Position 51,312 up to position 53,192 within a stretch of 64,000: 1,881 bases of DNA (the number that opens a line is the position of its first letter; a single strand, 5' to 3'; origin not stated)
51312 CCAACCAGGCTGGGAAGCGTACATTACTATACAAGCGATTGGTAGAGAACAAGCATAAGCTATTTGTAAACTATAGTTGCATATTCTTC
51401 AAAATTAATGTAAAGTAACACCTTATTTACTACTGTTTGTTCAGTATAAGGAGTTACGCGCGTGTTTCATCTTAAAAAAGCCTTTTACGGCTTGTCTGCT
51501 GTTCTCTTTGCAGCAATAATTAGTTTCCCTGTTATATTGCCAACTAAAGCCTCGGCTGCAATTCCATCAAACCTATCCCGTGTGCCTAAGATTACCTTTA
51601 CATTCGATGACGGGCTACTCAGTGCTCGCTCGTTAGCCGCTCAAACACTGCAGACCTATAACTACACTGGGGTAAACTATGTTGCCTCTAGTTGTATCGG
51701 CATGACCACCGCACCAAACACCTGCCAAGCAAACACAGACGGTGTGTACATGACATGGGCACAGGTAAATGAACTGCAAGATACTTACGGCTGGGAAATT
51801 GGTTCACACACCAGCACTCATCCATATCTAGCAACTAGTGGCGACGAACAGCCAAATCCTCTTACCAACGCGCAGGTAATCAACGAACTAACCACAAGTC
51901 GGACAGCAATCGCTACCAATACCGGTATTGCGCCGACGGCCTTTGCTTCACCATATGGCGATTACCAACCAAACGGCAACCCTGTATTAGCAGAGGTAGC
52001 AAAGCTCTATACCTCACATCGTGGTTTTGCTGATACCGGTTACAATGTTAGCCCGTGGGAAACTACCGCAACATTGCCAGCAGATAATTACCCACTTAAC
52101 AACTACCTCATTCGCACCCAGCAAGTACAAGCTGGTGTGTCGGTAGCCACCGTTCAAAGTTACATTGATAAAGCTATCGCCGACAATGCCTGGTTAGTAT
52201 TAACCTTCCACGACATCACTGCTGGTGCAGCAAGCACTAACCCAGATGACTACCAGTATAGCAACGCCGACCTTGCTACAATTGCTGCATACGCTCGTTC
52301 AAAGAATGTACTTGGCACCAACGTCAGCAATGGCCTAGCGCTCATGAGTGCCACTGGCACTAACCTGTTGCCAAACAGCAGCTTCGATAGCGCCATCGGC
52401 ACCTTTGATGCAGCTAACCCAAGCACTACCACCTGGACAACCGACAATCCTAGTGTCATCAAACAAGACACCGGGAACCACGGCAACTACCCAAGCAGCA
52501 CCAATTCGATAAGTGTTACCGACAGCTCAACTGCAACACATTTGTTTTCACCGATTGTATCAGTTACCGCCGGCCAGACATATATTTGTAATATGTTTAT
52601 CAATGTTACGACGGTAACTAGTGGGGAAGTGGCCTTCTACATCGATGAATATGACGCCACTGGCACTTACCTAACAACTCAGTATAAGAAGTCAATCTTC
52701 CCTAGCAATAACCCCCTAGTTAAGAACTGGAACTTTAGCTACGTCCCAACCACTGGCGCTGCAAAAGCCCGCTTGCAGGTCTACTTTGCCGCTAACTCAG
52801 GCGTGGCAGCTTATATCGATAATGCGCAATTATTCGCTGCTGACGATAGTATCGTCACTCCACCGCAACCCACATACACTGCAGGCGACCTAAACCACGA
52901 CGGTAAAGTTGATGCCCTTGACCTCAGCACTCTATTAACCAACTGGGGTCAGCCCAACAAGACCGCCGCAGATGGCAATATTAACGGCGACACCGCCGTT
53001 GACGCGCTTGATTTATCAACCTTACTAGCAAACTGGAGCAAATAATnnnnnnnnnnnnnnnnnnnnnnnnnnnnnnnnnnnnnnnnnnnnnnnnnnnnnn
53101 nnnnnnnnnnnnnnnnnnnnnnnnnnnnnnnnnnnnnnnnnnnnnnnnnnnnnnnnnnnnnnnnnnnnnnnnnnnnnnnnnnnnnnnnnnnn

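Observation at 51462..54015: Second dockerin/cohesin pair: a CE4 polysaccharide deacetylase docked to a TM-anchored cohesin (locus 2)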

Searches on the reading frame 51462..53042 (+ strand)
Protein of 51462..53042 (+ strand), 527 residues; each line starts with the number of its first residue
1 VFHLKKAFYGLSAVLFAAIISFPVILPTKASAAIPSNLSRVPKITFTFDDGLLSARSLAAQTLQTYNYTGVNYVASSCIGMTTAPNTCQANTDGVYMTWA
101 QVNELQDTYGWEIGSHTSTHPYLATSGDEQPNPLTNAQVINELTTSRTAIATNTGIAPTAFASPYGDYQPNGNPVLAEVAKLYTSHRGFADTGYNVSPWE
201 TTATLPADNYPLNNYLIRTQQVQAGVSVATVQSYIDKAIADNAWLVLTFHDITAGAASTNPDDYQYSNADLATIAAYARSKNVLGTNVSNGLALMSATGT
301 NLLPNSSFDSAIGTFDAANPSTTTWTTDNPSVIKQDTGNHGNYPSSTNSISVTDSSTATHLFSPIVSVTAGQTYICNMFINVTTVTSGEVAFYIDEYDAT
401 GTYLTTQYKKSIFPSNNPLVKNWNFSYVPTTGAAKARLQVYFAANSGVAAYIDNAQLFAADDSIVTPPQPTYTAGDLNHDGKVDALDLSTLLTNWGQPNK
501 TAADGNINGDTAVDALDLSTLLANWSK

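Call 3: search_protein_families(library=pfam, proteins=[window:51462-53042:+], max_evalue=1)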
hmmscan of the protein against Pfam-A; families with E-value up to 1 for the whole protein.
window:51462-53042:+ (527 aa): 6 families
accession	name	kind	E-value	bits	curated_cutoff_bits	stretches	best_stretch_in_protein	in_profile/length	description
PF01522.26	Polysacc_deac_1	-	4.9e-15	56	23.1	1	42-171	7-111/124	Polysaccharide deacetylase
PF00404.24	Dockerin_1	-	3e-06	27.8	22.9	1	474-521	1-52/57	Dockerin type I domain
PF10096.14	DUF2334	-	7.7e-05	22.8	26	1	96-211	53-154/203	Uncharacterized protein conserved in bacteria (DUF2334)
PF22759.1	E217_GP41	-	0.025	14.2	27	1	413-467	154-206/279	Baseplate hub gp41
PF10566.15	Glyco_hydro_97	-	0.044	13.6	32.5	1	218-283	23-89/275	Glycoside hydrolase 97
PF13202.12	EF-hand_5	-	0.19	11.7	25.9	1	476-491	9-24/25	EF hand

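Call 7: search_solved_structures(query=window:51462-53042:+, max_evalue=1, show_alignments=2)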
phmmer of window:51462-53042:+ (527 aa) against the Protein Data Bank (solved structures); distinct sequences matched with E-value up to 1: 5.
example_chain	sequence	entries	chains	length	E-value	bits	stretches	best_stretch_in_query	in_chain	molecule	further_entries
5bu6_A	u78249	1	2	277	3.2e-05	26.1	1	43-179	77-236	BpsB (PgaB), Poly-beta-1,6-N-acetyl-D-glucosamine N-deacetylase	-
4u10_A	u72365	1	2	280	0.002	20.2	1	43-119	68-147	Poly-beta-1,6-N-acetyl-D-glucosamine N-deacetylase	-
35sz_C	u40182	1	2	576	0.39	12.6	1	90-136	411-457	Penicillin acylase family protein, beta chain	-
2jnk_A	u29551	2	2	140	0.86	11.5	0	473-519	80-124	Hyalurononglucosaminidase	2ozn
8hfa_A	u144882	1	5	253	0.95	11.4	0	111-180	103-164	NodB homology domain-containing protein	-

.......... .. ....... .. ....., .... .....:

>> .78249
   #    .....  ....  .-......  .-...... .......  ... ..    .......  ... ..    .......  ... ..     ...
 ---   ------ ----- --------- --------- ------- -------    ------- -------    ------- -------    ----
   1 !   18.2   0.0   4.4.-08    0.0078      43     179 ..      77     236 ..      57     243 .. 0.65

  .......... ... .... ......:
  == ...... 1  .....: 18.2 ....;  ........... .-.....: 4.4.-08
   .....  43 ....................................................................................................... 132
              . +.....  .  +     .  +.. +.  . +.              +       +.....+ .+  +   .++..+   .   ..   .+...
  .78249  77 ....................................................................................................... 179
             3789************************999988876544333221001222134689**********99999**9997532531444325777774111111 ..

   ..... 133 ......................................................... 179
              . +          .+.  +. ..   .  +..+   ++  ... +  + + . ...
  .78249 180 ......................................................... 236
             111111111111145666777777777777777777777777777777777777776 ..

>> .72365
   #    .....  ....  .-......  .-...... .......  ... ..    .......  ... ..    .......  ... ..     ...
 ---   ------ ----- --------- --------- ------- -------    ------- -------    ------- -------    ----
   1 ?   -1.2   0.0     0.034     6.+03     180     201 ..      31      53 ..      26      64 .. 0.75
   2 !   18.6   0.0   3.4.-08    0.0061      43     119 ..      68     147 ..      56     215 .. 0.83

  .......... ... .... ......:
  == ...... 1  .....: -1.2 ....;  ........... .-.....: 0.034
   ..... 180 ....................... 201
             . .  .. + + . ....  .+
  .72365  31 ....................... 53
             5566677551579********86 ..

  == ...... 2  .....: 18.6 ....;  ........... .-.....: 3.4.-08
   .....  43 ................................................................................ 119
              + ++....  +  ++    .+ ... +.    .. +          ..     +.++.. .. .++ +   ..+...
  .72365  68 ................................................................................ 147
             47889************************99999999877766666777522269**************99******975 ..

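Call 9: find_homologous_proteins(query=window:51462-53042:+, max_evalue=0.001)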
Query window:51462-53042:+ (527 aa): 865 proteins with E <= 0.001 among 8000 candidates; the best 120 are listed.
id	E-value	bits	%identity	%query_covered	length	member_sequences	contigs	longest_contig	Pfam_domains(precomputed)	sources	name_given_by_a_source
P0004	0.0e+0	1164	100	100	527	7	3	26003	PF00404.25,PF01522.27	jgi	jgi:peptidoglycan/xylan/chitin deacetylase (PgdA/CDA1 family)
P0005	5.4e-283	957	81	100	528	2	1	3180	PF00404.25,PF01522.27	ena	-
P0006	2.9e-234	797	71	100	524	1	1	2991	PF00404.25,PF01522.27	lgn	-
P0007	2.2e-215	734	66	100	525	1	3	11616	PF00404.25,PF01522.27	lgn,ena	-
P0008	2.9e-195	668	60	100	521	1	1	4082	PF00404.25,PF01522.27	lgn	-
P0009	1.5e-188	646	61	95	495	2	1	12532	PF00404.25,PF01522.27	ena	-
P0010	3.3e-172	592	56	87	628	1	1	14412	PF00404.25,PF01522.27,PF16656.12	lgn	-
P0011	2.3e-164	566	50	88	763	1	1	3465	PF01522.27,PF02018.24,PF06536.17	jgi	-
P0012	1.2e-161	557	47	89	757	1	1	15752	PF01522.27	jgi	jgi:peptidoglycan/xylan/chitin deacetylase (PgdA/CDA1 family)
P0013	1.1e-159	551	56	85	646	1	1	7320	PF00404.25,PF01522.27,PF13517.13,PF16656.12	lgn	-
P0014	1.8e-156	540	49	84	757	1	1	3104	PF01522.27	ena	-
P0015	6.3e-156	538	49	82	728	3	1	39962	PF01522.27,PF02018.24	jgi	-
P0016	1.5e-153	530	47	85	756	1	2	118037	PF01522.27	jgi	jgi:peptidoglycan/xylan/chitin deacetylase (PgdA/CDA1 family)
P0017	1.5e-152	527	53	84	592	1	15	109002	PF01522.27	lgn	-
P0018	6.8e-152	525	45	87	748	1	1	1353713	PF01522.27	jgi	jgi:peptidoglycan/xylan/chitin deacetylase (PgdA/CDA1 family)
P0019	1.3e-151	524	44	87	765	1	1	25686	PF01522.27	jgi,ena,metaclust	metaclust:\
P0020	1.5e-151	524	44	87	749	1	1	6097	PF01522.27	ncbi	ncbi:MAG: polysaccharide deacetylase family protein [Candidatus Saccharimonadales bacterium]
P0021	1.7e-151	524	45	82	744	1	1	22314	PF01522.27,PF02018.24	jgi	jgi:peptidoglycan/xylan/chitin deacetylase (PgdA/CDA1 family)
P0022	4.3e-151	522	44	86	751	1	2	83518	PF01522.27,PF02018.24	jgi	jgi:peptidoglycan/xylan/chitin deacetylase (PgdA/CDA1 family)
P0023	5.3e-151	522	51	90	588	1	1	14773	PF01522.27,PF02018.24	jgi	jgi:peptidoglycan/xylan/chitin deacetylase (PgdA/CDA1 family)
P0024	6.2e-151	522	44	87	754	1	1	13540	PF01522.27,PF02018.24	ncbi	-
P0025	1.1e-150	521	44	84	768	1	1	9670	PF01522.27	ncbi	ncbi:MAG: polysaccharide deacetylase family protein [Candidatus Saccharimonadales bacterium]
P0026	4.4e-150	519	43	89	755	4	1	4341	PF01522.27,PF02018.24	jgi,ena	-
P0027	3.7e-149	516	46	85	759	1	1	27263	PF01522.27,PF02018.24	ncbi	-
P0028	6.7e-149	515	49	96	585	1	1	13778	PF01522.27,PF02018.24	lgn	-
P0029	2.1e-148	513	52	82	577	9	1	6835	PF01522.27,PF02018.24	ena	-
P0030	5.7e-148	512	45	92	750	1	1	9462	PF01522.27,PF02018.24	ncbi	-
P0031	5.7e-148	512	52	98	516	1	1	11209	PF00404.25,PF01522.27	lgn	-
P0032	2.6e-147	510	48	82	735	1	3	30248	PF01522.27,PF02018.24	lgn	-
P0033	5.9e-147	509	53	84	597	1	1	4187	PF01522.27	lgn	-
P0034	1.1e-146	508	53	92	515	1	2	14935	PF01522.27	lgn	-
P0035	2.1e-146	507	44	81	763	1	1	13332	PF01522.27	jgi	jgi:peptidoglycan/xylan/chitin deacetylase (PgdA/CDA1 family)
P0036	7.9e-146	505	51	98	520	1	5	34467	PF00404.25,PF01522.27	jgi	jgi:peptidoglycan/xylan/chitin deacetylase (PgdA/CDA1 family)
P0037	4.7e-145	502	44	87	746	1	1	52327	PF01522.27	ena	-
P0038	5.3e-145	502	42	89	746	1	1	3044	PF01522.27,PF02018.24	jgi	jgi:peptidoglycan/xylan/chitin deacetylase (PgdA/CDA1 family)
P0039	7.1e-145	502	45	84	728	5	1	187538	PF01522.27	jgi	jgi:peptidoglycan/xylan/chitin deacetylase (PgdA/CDA1 family)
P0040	7.6e-145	502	50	99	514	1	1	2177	PF01522.27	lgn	-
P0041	8.8e-145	501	46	88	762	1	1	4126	PF01522.27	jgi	jgi:peptidoglycan/xylan/chitin deacetylase (PgdA/CDA1 family)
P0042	2.5e-144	500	42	87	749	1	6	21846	PF01522.27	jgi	jgi:peptidoglycan/xylan/chitin deacetylase (PgdA/CDA1 family)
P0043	2.6e-144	500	52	92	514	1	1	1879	PF00404.25,PF01522.27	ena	-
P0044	2.7e-144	500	52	92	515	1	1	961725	PF01522.27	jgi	jgi:peptidoglycan/xylan/chitin deacetylase (PgdA/CDA1 family)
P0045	3.6e-144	499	50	99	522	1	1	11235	PF00404.25,PF01522.27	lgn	-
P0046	4.7e-144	499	48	91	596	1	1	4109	PF10096.15,PF01522.27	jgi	-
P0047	2.1e-143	497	51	84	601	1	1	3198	PF01522.27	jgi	jgi:peptidoglycan/xylan/chitin deacetylase (PgdA/CDA1 family)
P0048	3.7e-143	496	48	96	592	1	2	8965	PF01522.27,PF02018.24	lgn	-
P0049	4.1e-143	496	50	82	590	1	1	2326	PF01522.27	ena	-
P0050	7.0e-143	495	47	91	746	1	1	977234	PF01522.27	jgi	jgi:peptidoglycan/xylan/chitin deacetylase (PgdA/CDA1 family)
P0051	1.0e-142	495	50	88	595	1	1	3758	PF01522.27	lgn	-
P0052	1.5e-142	494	42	89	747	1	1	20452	PF01522.27,PF02018.24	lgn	-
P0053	1.6e-142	494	44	88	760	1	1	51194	PF01522.27,PF02018.24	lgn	-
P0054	3.6e-142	493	43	97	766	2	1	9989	PF01522.27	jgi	-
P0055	5.4e-142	492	47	97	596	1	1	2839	PF01522.27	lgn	-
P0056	5.7e-142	492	50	88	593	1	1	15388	PF01522.27,PF02018.24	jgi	jgi:peptidoglycan/xylan/chitin deacetylase (PgdA/CDA1 family)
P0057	7.1e-142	492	44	84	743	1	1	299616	PF01522.27,PF02018.24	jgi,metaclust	metaclust:\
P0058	1.0e-141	491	44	88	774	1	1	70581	PF01522.27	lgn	-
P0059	1.6e-141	491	42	87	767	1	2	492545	PF10096.15,PF01522.27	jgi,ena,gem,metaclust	metaclust:\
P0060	2.0e-141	490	44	82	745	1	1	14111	PF01522.27,PF02018.24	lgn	-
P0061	2.3e-141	490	47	99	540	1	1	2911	PF00404.25,PF01522.27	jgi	jgi:peptidoglycan/xylan/chitin deacetylase (PgdA/CDA1 family)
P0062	4.4e-141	489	41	86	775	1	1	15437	PF01522.27,PF02018.24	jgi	jgi:peptidoglycan/xylan/chitin deacetylase (PgdA/CDA1 family)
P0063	5.7e-141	489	43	82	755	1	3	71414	PF01522.27,PF02018.24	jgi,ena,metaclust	metaclust:\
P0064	5.9e-141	489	48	98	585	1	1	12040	PF01522.27,PF02018.24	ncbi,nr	ncbi:polysaccharide deacetylase family protein [Candidatus Saccharibacteria bacterium]|nr:polysaccha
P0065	9.0e-141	488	44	92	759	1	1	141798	PF01522.27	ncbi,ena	-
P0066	1.8e-140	487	46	96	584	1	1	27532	PF01522.27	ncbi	-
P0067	2.0e-140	487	48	90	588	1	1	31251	PF10096.15,PF01522.27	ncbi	-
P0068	2.1e-140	487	49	90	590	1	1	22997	PF01522.27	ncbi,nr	ncbi:MAG: polysaccharide deacetylase family protein [Candidatus Saccharibacteria bacterium]|nr:polys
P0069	2.2e-140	487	49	100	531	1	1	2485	PF10096.15,PF00404.25,PF01522.27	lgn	-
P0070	2.5e-140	487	43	81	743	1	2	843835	PF01522.27,PF02018.24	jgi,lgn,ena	-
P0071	3.6e-140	486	51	79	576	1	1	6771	PF01522.27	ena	-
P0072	6.6e-140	485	50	89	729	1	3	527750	PF00754.32,PF01522.27,PF22633.4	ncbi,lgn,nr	ncbi:MAG TPA: discoidin domain-containing protein [Candidatus Saccharimonadales bacterium]|nr:discoi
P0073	1.8e-139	484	47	92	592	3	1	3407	PF01522.27,PF02018.24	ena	-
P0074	1.8e-139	484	42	89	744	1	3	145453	PF01522.27,PF02018.24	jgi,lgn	jgi:peptidoglycan/xylan/chitin deacetylase (PgdA/CDA1 family)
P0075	3.0e-139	483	50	90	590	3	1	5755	PF01522.27,PF02018.24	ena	-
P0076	3.6e-139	483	48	85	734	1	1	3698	PF00754.32,PF01522.27,PF22633.4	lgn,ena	-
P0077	4.0e-139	483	48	94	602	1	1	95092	PF10096.15,PF01522.27,PF02018.24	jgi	jgi:peptidoglycan/xylan/chitin deacetylase (PgdA/CDA1 family)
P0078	1.3e-138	481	50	81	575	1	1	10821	PF10096.15,PF01522.27,PF02018.24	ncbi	-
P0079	2.5e-138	480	47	91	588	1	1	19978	PF10096.15,PF01522.27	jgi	jgi:peptidoglycan/xylan/chitin deacetylase (PgdA/CDA1 family)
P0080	2.9e-138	480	48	86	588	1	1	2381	PF01522.27,PF02018.24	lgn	-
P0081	3.5e-138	480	49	87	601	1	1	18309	PF10096.15,PF01522.27,PF02018.24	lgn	-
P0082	4.3e-138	479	51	81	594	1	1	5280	PF01522.27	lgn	-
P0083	4.9e-138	479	50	85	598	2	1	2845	PF10096.15,PF01522.27,PF02018.24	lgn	-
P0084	5.6e-138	479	50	90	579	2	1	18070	PF01522.27,PF02018.24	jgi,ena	-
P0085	5.9e-138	479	42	89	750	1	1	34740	PF01522.27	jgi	jgi:peptidoglycan/xylan/chitin deacetylase (PgdA/CDA1 family)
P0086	7.7e-138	478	48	99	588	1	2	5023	PF01522.27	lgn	-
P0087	8.4e-138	478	43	88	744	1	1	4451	PF01522.27,PF02018.24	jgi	jgi:peptidoglycan/xylan/chitin deacetylase (PgdA/CDA1 family)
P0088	9.3e-138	478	54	79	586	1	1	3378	PF01522.27,PF02018.24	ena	-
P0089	1.0e-137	478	53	81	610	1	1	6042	PF01522.27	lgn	-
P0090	1.2e-137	478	50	87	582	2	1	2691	PF10096.15,PF01522.27,PF02018.24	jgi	jgi:peptidoglycan/xylan/chitin deacetylase (PgdA/CDA1 family)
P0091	1.4e-137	478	45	82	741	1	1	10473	PF10096.15,PF01522.27,PF02018.24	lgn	-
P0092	2.4e-137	477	47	87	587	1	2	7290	PF10096.15,PF01522.27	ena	-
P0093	3.3e-137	476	50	82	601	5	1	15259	PF10096.15,PF01522.27,PF02018.24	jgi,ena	-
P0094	3.6e-137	476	48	87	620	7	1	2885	PF10096.15,PF01522.27,PF02018.24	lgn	-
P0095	3.6e-137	476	49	85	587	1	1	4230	PF01522.27,PF02018.24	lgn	-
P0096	3.6e-137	476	48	85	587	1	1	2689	PF10096.15,PF01522.27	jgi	jgi:peptidoglycan/xylan/chitin deacetylase (PgdA/CDA1 family)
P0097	4.0e-137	476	50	93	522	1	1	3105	PF10096.15,PF01522.27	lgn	-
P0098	4.1e-137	476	47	98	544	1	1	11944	PF00404.25,PF01522.27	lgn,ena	-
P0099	5.2e-137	476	51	84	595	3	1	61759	PF01522.27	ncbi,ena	-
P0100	6.4e-137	475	46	87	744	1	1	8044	PF01522.27,PF02018.24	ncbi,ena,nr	ncbi:MAG TPA: polysaccharide deacetylase family protein [Candidatus Saccharimonadales bacterium]|nr:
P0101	8.6e-137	475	47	90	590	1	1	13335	PF10096.15,PF01522.27,PF02018.24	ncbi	ncbi:MAG: polysaccharide deacetylase family protein, partial [Candidatus Saccharimonadales bacterium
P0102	1.0e-136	475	47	90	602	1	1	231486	PF10096.15,PF01522.27,PF02018.24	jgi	jgi:peptidoglycan/xylan/chitin deacetylase (PgdA/CDA1 family)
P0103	1.1e-136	475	50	79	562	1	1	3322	PF01522.27,PF02018.24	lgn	-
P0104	1.3e-136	474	49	87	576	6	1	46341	PF01522.27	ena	-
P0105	1.6e-136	474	50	87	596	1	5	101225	PF01522.27,PF02018.24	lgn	-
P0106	1.7e-136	474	48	90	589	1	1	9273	PF01522.27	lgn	-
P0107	2.0e-136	474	50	86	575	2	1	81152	PF10096.15,PF01522.27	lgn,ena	-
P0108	2.1e-136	474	46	97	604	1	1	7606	PF01522.27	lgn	-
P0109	2.7e-136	473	49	87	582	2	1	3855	PF01522.27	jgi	jgi:peptidoglycan/xylan/chitin deacetylase (PgdA/CDA1 family)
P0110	2.8e-136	473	42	83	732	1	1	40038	PF01522.27,PF02018.24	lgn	-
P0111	3.8e-136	473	42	81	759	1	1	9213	PF01522.27,PF02018.24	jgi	jgi:peptidoglycan/xylan/chitin deacetylase (PgdA/CDA1 family)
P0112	4.3e-136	473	42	84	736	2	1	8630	PF01522.27,PF02018.24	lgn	-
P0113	4.7e-136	473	46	82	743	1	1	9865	PF10096.15,PF01522.27,PF02018.24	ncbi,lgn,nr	ncbi:MAG TPA: polysaccharide deacetylase family protein [Candidatus Saccharimonadales bacterium]|nr:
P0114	4.9e-136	473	46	97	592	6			PF01522.27,PF02018.24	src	-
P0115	5.3e-136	472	47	97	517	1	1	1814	PF00404.25,PF01522.27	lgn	-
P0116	5.4e-136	472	41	87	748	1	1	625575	PF01522.27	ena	-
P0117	6.2e-136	472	46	93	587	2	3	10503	PF01522.27,PF02018.24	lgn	-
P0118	6.5e-136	472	44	80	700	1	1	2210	PF01522.27,PF02018.24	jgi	jgi:peptidoglycan/xylan/chitin deacetylase (PgdA/CDA1 family)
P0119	6.7e-136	472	48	92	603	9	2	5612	PF10096.15,PF01522.27,PF02018.24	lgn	-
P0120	7.6e-136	472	46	87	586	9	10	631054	PF01522.27,PF02018.24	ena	-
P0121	9.5e-136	472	48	89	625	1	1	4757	PF01522.27,PF02018.24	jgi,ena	-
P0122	1.3e-135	471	45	83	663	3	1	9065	PF01522.27,PF02018.24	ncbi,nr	ncbi:MAG TPA: polysaccharide deacetylase family protein, partial [Candidatus Saccharimonadales bacte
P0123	1.5e-135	471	47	87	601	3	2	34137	PF01522.27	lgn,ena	-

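Call 11: find_encoding_contigs(protein=P0007, flank=4000, max_places=3)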
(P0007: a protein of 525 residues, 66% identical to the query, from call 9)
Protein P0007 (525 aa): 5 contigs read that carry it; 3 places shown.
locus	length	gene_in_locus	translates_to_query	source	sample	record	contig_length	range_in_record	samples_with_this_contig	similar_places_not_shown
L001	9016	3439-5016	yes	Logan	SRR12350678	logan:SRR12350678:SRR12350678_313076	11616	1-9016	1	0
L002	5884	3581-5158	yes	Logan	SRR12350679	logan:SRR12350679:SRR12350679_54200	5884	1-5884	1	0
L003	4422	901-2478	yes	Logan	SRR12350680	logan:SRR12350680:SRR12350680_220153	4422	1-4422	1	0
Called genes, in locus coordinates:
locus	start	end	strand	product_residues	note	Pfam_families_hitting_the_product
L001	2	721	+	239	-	?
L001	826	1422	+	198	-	PF15902:Sortilin-Vps10 (faint)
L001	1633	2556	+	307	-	-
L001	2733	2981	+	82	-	-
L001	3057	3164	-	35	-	PF10685:KGG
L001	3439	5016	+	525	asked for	PF01522:Polysacc_deac_1, PF00404:Dockerin_1 (weak)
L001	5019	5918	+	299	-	-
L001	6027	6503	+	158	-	-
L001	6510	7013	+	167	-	PF02424:ApbE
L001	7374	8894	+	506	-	PF03116:NQR2_RnfD_RnfE, PF00175:NAD_binding_1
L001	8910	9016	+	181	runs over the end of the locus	PF00293:NUDIX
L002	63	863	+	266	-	-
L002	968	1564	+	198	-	PF15902:Sortilin-Vps10 (faint)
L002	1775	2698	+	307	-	-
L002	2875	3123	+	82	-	-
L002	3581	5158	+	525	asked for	PF01522:Polysacc_deac_1, PF00404:Dockerin_1 (weak)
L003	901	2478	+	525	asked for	PF01522:Polysacc_deac_1, PF00404:Dockerin_1 (weak)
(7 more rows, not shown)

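Call 12: find_encoding_contigs(protein=P0036, flank=4000, max_places=3)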
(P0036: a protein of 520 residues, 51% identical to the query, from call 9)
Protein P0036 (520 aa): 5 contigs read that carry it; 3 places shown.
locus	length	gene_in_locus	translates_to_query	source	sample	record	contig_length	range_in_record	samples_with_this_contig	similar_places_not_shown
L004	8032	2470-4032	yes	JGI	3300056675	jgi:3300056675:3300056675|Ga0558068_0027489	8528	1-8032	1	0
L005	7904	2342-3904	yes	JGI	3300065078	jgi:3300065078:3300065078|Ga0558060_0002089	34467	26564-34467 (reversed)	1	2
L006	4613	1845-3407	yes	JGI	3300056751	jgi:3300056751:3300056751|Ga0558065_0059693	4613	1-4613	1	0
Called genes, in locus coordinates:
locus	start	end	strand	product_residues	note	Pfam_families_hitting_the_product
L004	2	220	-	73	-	?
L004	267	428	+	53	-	-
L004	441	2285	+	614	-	PF00331:Glyco_hydro_10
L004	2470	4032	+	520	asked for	PF01522:Polysacc_deac_1, PF00404:Dockerin_1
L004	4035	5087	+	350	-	PF13620:CarboxypepD_reg (weak)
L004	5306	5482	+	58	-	-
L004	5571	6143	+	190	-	PF04203:Sortase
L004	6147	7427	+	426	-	PF13506:Glyco_transf_21, PF13641:Glyco_tranf_2_3, PF00535:Glycos_transf_2, PF03142:Chitin_synth_2 (faint), PF13632:Glyco_trans_2_3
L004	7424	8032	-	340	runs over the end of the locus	PF00953:Glycos_transf_4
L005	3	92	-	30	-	?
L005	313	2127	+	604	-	PF00331:Glyco_hydro_10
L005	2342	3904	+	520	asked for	PF01522:Polysacc_deac_1, PF00404:Dockerin_1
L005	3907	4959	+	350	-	PF13620:CarboxypepD_reg (weak)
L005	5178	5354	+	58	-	-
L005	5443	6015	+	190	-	PF04203:Sortase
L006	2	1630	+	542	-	?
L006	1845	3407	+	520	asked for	PF01522:Polysacc_deac_1, PF00404:Dockerin_1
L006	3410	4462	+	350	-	PF13620:CarboxypepD_reg (weak)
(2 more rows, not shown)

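Call 15: find_encoding_contigs(protein=P0031, flank=4000, max_places=2)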
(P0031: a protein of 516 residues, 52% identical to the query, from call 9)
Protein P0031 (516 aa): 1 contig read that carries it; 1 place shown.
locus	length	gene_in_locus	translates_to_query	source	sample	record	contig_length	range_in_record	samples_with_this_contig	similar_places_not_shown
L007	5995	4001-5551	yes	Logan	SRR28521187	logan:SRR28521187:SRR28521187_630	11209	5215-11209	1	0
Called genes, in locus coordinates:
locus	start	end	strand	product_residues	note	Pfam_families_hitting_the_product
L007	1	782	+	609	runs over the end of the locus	PF00440:TetR_N, PF01494:FAD_binding_3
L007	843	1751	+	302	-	PF00005:ABC_tran, PF13304:AAA_21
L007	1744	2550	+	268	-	PF12679:ABC2_membrane_2, PF12730:ABC2_membrane_4, PF10920:DUF2705, PF12698:ABC2_membrane_3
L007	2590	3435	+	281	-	PF00892:EamA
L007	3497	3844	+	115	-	PF04343:DUF488, PF22751:DUF488-N3a, PF22752:DUF488-N3i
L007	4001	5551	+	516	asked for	PF01522:Polysacc_deac_1, PF00404:Dockerin_1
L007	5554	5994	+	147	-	?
